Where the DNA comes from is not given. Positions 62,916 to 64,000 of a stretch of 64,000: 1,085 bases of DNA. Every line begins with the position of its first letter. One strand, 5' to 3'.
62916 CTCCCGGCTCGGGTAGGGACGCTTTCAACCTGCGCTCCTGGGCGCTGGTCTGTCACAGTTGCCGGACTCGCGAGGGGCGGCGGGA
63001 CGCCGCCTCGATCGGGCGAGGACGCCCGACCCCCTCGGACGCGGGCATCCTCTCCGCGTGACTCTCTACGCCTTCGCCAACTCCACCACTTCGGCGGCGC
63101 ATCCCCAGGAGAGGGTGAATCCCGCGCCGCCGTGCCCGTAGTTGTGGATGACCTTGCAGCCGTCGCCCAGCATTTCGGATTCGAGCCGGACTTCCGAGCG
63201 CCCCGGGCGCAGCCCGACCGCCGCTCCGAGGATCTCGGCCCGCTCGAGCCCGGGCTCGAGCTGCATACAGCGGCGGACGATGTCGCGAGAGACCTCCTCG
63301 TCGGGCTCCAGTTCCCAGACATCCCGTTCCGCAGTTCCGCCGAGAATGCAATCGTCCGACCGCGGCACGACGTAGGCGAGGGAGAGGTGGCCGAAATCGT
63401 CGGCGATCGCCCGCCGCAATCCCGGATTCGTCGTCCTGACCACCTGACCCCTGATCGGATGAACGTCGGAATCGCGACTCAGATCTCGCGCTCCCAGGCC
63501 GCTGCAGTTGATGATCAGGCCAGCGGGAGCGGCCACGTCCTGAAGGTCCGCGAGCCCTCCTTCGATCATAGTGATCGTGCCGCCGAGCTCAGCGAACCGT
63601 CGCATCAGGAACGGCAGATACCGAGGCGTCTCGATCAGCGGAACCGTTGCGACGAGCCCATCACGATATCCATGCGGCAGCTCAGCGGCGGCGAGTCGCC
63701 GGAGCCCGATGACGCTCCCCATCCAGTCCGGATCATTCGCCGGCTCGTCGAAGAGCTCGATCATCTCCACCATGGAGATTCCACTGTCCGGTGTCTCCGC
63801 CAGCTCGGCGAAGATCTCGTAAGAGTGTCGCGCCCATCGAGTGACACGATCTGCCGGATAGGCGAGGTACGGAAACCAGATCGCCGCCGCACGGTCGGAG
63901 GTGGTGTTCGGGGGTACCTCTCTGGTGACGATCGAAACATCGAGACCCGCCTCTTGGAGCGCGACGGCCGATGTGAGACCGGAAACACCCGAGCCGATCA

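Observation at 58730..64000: Bacterial kynurenine-pathway cluster including ACMSD, next to a D-amino-acid oxidase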

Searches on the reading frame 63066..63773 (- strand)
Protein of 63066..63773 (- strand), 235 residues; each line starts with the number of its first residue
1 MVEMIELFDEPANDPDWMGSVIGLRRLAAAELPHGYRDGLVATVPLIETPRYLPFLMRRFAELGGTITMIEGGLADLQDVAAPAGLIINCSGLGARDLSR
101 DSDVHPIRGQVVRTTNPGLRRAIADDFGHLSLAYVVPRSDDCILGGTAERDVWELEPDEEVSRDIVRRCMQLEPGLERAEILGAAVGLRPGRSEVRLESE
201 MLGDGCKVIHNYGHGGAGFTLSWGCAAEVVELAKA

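Call 3: search_protein_families(library=pfam, proteins=[window:63066-63773:-])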
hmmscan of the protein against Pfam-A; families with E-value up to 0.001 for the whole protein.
window:63066-63773:- (235 aa): 1 family
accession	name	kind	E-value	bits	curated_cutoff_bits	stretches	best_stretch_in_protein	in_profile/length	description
PF01266.30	DAO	-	3e-24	86.7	27.9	1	26-232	126-353/353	FAD dependent oxidoreductase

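Call 4: search_protein_families(library=ncbifam, proteins=[window:63066-63773:-])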
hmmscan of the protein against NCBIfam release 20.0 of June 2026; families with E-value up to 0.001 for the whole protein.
window:63066-63773:- (235 aa): 1 family
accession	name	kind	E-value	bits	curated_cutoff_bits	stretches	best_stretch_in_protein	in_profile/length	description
TIGR02352.1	thiamin_ThiO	equivalog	1.2e-14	54.1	250.8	1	47-232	148-346/351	glycine oxidase ThiO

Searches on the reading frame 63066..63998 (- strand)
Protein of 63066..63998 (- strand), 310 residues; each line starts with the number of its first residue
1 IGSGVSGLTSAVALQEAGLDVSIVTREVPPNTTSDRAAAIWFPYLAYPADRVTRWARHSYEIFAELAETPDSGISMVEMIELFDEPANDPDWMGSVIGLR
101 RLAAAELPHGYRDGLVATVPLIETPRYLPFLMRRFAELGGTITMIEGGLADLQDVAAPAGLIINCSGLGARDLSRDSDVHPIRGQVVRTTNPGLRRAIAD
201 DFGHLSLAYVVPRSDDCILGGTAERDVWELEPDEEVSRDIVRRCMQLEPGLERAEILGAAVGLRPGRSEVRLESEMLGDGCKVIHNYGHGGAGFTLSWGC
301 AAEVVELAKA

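Call 10: search_solved_structures(query=window:63066-63998:-, max_evalue=0.00001, show_alignments=2)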
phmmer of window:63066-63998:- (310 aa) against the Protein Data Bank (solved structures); distinct sequences matched with E-value up to 0.00001: 17.
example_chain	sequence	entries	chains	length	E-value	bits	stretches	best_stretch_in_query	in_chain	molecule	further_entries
6rkf_A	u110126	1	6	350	2.4e-52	181.5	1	1-307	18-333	D-aspartate oxidase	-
6kbp_A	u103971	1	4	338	2.3e-45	158.5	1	1-307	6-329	D-amino-acid oxidase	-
5zj9_A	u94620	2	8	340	2.3e-45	158.5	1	1-307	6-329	D-amino-acid oxidase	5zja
2du8_A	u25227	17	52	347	2.5e-45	158.4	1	1-307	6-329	D-amino-acid oxidase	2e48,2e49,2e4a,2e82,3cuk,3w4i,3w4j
3g3e_A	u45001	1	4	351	2.6e-45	158.3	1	1-307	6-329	D-amino-acid oxidase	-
8hy5_A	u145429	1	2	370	3.2e-45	158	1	1-307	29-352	D-amino-acid oxidase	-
1an9_A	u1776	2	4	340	1.2e-44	156.1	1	1-307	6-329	D-AMINO ACID OXIDASE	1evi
1dao_A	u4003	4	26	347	1.3e-44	156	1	1-307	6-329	D-AMINO ACID OXIDASE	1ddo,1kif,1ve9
5wwv_A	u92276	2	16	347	3.3e-43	151.4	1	1-307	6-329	D-amino-acid oxidase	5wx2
4yjf_B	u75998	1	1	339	1.4e-42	149.3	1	1-307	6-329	D-amino-acid oxidase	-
4yjg_B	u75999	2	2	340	1.5e-42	149.3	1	1-307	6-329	D-amino-acid oxidase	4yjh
4yjf_A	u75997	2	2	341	1.5e-42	149.3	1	1-307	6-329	D-amino-acid oxidase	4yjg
4yjd_A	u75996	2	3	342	1.5e-42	149.3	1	1-307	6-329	D-amino-acid oxidase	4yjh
3wgt_A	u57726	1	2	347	1.6e-42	149.2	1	1-307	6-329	D-amino-acid oxidase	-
7ct4_A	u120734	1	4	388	1.9e-32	116.1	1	1-308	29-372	D-amino acid oxidase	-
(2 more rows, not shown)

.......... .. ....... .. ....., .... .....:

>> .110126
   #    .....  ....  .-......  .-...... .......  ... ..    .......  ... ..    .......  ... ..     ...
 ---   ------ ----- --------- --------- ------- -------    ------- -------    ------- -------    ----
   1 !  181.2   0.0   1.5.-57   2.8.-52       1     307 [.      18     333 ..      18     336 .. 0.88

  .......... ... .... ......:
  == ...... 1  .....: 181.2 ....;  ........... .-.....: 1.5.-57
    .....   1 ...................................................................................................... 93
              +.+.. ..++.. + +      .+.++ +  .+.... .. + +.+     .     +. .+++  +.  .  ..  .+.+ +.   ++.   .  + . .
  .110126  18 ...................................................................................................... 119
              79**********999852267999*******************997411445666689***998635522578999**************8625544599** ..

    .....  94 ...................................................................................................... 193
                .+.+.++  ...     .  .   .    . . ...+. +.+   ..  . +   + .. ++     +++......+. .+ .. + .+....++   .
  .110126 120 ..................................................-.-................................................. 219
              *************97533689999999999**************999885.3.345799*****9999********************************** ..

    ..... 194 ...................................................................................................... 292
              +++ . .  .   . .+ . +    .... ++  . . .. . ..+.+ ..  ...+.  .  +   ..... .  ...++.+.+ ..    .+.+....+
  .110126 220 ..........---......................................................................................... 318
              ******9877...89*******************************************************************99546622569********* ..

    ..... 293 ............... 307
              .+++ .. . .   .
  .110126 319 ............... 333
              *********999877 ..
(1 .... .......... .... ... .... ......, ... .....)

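Call 39: find_homologous_proteins(query=window:63066-63998:-, max_evalue=1e-20)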
Query window:63066-63998:- (310 aa): 7589 proteins with E <= 1e-20 among 8000 candidates; the best 120 are listed.
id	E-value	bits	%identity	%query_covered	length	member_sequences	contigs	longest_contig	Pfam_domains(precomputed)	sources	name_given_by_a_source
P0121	2.6e-204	695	100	100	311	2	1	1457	PF01266.31,PF00890.31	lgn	-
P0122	4.8e-113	396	57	100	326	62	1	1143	PF01266.31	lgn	-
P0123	5.8e-111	389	57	100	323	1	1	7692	PF01266.31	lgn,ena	-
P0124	1.7e-110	387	57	100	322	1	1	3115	PF01266.31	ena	-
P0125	4.6e-108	379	55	100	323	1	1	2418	PF01266.31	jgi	jgi:D-amino-acid oxidase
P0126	2.1e-107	377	57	100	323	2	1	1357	PF01266.31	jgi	jgi:D-amino-acid oxidase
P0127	2.7e-106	374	54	100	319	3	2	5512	PF01266.31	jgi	-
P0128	5.5e-105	369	53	100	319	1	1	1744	PF01266.31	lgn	-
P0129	1.9e-104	367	51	100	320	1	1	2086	PF01266.31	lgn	-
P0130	2.7e-104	367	53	100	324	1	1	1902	PF01266.31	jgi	jgi:D-amino-acid oxidase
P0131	6.7e-104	366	55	99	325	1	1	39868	PF01266.31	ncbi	-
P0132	1.0e-103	365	56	100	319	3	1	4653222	PF01266.31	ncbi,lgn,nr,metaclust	ncbi:hypothetical protein AWN76_013260 [Rhodothermaceae bacterium RA]|nr:hypothetical protein AWN76_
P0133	3.6e-103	363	53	100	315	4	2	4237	PF01266.31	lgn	-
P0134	3.8e-103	363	54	100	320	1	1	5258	PF01266.31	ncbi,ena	ncbi:MAG TPA: FAD-dependent oxidoreductase [bacterium]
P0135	4.0e-103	363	54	100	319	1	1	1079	PF01266.31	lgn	-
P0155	7.8e-101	356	53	100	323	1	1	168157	PF01266.31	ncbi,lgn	ncbi:MAG: FAD-dependent oxidoreductase [Deltaproteobacteria bacterium]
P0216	7.7e-98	346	52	100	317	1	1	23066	PF01266.31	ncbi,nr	ncbi:MAG TPA: FAD-dependent oxidoreductase [Rubrobacteraceae bacterium]|nr:FAD-dependent oxidoreduct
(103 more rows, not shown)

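Call 41: find_encoding_contigs(protein=P0121, flank=10000, max_places=3)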
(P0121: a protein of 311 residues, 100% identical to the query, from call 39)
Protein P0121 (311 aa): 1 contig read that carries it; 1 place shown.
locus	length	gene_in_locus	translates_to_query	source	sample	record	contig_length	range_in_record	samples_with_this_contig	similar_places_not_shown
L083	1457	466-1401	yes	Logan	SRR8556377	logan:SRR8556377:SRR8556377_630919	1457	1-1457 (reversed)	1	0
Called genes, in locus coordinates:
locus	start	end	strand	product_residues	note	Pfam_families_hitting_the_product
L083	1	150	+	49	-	?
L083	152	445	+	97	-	PF00543:P-II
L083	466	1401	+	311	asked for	PF00890:FAD_binding_2 (weak), PF01266:DAO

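Call 45: find_encoding_contigs(protein=P0132, flank=8000, max_places=2)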
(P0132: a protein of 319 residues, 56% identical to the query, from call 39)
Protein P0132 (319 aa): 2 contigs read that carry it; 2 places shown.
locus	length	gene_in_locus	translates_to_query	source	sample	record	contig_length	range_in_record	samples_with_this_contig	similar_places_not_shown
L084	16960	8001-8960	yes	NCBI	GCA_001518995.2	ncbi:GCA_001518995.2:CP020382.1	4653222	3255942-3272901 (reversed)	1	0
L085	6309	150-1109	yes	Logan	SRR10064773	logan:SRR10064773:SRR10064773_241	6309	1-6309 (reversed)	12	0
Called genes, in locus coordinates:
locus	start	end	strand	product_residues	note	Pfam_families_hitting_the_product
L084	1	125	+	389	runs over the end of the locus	PF07786:HGSNAT_cat, PF16401:DUF5009 (weak)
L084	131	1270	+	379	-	PF00704:Glyco_hydro_18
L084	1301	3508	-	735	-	PF01436:NHL (faint), PF18962:Por_Secre_tail (weak)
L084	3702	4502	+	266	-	PF23441:SDR, PF00106:adh_short, PF01370:Epimerase (weak), PF08659:KR, PF13561:adh_short_C2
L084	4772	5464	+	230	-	PF00691:OmpA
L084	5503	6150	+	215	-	PF00574:CLP_protease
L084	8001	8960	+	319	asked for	PF01266:DAO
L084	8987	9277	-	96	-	-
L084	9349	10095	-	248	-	PF02578:Cu-oxidase_4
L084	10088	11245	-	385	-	PF00355:Rieske, PF00848:Ring_hydroxyl_A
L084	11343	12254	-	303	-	PF08668:HDOD, PF18019:Cas3_HD (faint)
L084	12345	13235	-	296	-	PF08501:Shikimate_dh_N, PF18317:SDH_C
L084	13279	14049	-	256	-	PF13557:Phenol_MetA_deg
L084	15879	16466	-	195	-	PF01553:Acyltransferase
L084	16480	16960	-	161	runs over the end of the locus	PF01242:PTPS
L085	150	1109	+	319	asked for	PF01266:DAO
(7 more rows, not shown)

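Call 46: find_encoding_contigs(protein=P0155, flank=8000, max_places=2)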
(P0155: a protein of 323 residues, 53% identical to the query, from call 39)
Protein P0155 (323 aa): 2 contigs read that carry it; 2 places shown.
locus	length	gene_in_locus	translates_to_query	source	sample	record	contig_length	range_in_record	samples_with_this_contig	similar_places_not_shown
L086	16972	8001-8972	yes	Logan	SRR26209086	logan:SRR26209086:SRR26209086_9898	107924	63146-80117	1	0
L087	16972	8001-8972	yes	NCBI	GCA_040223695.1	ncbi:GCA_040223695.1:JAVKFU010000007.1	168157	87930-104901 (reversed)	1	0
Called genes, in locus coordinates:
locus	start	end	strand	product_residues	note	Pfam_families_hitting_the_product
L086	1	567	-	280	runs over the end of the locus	PF09865:DUF2092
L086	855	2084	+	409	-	-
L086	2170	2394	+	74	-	-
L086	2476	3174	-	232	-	-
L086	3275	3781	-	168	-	PF05163:DinB, PF12867:DinB_2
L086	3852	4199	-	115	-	-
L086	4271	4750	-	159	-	-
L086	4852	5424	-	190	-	-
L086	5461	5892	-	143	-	-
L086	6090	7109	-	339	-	PF01018:GTP1_OBG, PF03193:RsgA_GTPase (faint), PF01926:MMR_HSR1, PF02421:FeoB_N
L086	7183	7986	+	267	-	PF13883:CREG_beta-barrel, PF01243:PNPOx_N, PF10615:DUF2470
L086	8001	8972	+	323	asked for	PF01266:DAO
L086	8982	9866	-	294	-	-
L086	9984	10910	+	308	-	PF00296:Bac_luciferase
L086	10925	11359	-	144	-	-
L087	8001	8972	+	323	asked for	PF01266:DAO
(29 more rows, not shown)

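Call 47: find_encoding_contigs(protein=P0131, flank=8000, max_places=2)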
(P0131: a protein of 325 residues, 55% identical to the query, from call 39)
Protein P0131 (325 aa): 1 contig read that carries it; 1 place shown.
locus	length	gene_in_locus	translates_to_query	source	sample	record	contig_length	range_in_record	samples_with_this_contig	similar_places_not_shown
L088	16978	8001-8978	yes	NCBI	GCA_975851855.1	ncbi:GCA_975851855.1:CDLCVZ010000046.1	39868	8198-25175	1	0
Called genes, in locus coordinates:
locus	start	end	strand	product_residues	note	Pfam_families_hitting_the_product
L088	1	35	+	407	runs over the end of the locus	-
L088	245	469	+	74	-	-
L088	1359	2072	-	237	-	-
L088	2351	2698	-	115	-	-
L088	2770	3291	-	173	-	-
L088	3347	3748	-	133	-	-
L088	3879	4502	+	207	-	PF00578:AhpC-TSA, PF02630:SCO1-SenC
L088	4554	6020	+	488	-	PF07732:Cu-oxidase_3, PF00394:Cu-oxidase, PF07731:Cu-oxidase_2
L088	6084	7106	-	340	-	PF01018:GTP1_OBG, PF01926:MMR_HSR1, PF02421:FeoB_N (weak)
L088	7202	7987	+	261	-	PF01243:PNPOx_N, PF13883:CREG_beta-barrel, PF10615:DUF2470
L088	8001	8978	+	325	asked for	PF01266:DAO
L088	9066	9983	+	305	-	PF00296:Bac_luciferase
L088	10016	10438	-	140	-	-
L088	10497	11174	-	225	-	-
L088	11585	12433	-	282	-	PF07313:AmiA-like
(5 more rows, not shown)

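Call 59: find_encoding_contigs(protein=P0123, flank=8000, max_places=2)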
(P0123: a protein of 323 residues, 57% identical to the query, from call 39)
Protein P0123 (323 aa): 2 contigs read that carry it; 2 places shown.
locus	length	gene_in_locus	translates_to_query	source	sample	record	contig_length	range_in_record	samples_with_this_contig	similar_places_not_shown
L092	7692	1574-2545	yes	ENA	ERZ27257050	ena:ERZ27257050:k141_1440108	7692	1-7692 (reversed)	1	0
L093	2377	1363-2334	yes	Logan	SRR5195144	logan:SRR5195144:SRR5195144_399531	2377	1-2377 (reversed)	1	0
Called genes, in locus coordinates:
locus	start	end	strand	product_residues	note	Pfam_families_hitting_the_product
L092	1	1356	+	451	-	?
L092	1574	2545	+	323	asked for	PF01266:DAO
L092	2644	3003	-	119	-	-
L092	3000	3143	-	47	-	-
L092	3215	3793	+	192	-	PF08002:DUF1697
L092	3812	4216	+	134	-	-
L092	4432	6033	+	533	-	-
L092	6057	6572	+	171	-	PF18181:SLATT_1 (weak), PF14015:DUF4231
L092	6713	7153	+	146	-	PF21827:New_glue (weak)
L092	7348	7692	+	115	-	?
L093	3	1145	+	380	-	?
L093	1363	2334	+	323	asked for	PF01266:DAO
